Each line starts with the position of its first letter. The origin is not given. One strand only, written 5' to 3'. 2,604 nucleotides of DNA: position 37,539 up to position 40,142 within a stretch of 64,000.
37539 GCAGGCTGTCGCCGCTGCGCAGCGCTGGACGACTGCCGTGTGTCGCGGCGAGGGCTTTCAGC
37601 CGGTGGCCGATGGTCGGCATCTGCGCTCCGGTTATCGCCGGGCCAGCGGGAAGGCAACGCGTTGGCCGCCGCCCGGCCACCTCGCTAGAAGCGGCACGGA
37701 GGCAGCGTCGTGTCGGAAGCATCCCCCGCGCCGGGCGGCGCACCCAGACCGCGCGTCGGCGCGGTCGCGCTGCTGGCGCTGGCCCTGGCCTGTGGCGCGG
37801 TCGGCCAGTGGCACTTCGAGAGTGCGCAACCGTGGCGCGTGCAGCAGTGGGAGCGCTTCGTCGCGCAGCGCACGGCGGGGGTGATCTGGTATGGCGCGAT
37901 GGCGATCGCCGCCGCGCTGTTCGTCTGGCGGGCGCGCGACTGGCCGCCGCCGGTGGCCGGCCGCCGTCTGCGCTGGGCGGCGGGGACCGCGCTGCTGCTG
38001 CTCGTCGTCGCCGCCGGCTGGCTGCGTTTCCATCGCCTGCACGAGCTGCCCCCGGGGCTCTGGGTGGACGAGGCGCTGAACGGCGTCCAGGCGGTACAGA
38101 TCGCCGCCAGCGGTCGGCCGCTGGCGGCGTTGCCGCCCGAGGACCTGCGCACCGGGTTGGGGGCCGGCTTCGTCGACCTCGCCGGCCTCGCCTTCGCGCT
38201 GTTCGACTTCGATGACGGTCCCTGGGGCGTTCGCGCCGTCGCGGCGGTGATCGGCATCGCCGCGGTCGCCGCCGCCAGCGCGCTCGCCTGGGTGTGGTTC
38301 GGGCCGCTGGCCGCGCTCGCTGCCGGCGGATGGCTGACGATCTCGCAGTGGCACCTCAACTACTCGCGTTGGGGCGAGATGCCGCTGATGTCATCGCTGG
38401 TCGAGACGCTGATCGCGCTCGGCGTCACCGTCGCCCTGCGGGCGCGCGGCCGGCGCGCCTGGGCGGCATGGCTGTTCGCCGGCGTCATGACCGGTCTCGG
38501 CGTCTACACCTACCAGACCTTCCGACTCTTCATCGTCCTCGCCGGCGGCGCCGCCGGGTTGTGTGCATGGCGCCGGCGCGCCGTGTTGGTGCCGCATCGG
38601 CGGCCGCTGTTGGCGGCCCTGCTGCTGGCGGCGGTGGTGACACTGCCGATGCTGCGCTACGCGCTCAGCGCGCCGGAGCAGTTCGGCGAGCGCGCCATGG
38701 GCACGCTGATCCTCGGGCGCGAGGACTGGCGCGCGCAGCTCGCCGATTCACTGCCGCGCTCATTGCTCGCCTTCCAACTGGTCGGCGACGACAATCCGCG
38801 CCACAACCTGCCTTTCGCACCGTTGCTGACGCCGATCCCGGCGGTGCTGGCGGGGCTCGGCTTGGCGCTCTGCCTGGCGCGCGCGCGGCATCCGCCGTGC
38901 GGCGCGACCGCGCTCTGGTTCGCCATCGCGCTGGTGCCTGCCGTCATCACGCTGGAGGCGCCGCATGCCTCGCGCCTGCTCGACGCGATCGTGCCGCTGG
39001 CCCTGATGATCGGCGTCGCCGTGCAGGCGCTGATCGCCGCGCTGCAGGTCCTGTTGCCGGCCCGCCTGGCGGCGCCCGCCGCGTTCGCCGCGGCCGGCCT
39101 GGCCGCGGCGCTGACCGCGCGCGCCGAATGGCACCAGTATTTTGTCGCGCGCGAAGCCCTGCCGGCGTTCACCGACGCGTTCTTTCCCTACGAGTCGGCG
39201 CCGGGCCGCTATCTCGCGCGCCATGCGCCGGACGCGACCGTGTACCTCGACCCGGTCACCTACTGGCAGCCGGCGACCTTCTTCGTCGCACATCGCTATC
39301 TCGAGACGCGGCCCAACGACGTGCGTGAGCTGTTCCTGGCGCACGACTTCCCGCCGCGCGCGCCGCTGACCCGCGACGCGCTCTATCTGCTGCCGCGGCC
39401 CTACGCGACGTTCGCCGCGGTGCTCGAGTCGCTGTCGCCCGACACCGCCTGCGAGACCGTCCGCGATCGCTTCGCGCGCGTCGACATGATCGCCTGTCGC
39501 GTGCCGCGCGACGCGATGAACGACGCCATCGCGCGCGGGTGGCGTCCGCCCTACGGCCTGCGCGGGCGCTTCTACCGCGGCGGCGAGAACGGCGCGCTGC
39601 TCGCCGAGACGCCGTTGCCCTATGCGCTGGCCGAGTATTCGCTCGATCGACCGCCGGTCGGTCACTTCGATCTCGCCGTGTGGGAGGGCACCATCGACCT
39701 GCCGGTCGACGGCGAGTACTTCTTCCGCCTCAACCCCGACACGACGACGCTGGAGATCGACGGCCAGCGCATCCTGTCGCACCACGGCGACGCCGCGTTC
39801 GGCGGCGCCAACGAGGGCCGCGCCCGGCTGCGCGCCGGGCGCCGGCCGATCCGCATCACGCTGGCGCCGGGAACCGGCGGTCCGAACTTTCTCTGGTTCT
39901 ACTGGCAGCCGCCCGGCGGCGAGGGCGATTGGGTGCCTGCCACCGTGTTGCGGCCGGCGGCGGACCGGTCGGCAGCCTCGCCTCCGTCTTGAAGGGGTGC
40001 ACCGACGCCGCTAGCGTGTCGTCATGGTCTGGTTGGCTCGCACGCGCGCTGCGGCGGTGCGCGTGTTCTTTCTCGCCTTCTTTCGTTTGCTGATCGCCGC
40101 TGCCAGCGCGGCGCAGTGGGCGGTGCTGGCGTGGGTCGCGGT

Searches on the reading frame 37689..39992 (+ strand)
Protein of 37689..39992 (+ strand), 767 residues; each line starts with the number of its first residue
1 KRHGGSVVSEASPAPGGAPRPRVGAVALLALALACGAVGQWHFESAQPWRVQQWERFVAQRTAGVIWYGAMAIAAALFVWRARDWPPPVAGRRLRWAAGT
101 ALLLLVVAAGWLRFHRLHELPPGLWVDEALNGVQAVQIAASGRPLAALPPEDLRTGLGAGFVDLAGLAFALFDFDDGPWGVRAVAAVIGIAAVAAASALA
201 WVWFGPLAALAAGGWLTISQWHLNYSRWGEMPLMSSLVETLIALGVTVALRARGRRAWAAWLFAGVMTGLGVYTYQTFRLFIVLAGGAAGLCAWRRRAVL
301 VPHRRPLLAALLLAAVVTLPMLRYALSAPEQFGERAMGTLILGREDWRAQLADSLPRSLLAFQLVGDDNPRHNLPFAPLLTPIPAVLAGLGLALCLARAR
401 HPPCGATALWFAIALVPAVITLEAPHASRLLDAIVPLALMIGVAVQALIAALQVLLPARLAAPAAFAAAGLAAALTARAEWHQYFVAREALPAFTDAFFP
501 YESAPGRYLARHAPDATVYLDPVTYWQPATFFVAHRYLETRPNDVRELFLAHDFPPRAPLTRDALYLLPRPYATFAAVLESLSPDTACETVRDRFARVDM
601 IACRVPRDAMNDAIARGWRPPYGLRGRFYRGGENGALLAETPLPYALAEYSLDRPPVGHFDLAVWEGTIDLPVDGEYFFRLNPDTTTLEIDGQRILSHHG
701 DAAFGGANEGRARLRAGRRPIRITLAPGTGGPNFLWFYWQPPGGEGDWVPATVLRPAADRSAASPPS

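Call 17: search_protein_families(library=pfam, proteins=[window:37689-39992:+], max_evalue=0.001)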
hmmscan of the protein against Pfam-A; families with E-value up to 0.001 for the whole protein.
window:37689-39992:+ (767 aa): 1 family
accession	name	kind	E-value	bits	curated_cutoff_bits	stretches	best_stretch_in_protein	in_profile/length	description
PF13231.12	PMT_2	-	1.2e-05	26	26.1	1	166-322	11-158/160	Dolichyl-phosphate-mannose-protein mannosyltransferase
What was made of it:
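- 37689..39992 (+): Possible accessory gene: large membrane glycosyltransferase of GT-C type (PMT_2-like), two genes upstream of TR-A. Pfam PMT_2 at 26.0 bits against a cut-off of 26.1, so borderline (call 17).
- On Protein O-glycosylation by a GT-C (PMT_2/ArnT-like) transferase: The window gene 37689-39992 scores 26.0 bits against a cut-off of 26.1 (call 17).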

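Call 70: search_protein_families(library=ncbifam, proteins=[window:37689-39992:+], max_evalue=0.01)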
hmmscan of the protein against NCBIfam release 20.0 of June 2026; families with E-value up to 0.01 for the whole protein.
window:37689-39992:+ (767 aa): 0 families
